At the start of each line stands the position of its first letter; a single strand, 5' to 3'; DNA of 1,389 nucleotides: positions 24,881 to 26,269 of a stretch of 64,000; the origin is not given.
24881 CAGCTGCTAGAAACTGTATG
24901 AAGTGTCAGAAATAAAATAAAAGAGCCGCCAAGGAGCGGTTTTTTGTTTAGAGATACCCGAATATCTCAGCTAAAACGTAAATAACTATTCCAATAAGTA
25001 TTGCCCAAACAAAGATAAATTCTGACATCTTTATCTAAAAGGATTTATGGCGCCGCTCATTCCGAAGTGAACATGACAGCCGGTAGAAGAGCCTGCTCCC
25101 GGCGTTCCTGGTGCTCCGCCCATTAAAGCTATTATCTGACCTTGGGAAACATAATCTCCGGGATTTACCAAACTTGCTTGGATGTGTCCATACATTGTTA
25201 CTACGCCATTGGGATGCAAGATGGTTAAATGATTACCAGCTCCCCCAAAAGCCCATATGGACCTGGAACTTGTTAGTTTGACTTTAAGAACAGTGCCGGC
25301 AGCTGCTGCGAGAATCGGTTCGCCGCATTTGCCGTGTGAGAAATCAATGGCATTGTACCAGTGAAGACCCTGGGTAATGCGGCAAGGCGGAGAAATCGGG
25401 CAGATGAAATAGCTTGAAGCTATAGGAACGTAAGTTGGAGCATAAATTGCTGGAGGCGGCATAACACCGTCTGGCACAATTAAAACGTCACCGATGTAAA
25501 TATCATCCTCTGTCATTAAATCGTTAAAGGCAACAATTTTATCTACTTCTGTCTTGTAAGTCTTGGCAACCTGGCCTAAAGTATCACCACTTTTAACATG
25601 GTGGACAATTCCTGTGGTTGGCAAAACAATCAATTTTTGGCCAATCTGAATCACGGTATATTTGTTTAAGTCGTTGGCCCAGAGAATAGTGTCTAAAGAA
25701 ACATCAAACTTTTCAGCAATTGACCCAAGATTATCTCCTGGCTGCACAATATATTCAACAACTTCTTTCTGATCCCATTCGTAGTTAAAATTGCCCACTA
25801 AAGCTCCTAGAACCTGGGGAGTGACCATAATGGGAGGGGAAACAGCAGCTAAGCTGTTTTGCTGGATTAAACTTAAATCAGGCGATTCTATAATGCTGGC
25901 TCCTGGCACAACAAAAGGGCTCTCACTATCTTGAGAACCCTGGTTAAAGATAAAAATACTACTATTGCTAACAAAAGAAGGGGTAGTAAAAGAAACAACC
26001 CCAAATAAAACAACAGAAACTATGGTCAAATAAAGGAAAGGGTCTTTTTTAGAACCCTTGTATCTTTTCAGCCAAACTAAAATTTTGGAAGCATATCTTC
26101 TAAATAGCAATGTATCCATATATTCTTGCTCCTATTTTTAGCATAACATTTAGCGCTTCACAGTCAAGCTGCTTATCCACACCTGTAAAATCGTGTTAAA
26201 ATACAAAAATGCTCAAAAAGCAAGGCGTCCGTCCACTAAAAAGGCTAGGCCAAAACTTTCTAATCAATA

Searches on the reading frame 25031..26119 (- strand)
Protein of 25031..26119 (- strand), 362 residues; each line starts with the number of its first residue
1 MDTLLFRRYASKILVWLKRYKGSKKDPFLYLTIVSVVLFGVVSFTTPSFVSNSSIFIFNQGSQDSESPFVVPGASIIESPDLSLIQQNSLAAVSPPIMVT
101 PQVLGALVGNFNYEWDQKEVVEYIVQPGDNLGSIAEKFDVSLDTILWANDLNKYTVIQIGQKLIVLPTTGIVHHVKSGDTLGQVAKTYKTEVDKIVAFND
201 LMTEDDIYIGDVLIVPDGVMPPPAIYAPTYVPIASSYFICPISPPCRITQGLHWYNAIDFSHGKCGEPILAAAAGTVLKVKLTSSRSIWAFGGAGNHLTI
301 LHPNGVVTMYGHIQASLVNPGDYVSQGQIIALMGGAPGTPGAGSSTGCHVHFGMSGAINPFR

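Call 72: search_protein_families(library=pfam, proteins=[window:25031-26119:-], max_evalue=0.001)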
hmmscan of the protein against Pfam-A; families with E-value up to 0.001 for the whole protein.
window:25031-26119:- (362 aa): 5 families
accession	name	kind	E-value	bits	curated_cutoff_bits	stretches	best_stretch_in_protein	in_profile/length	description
PF01476.26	LysM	-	1.3e-24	86.3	20.9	2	123-165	1-42/43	LysM domain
PF01551.29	Peptidase_M23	-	7.5e-19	68.2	28.7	1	257-355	5-88/96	Peptidase family M23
PF23473.1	LysM3_LYK4_5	-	3.3e-11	43.5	29.3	1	122-156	4-38/48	LYK4/5 LysM3 domain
PF23446.1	LysM1_NFP_LYK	-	6.4e-05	24.2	36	0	123-165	8-53/60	NFP/LYK LysM1 domain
PF23462.1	LysM3_NFP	-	0.00021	22.2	28.1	0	122-152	4-34/48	NFP LysM3 domain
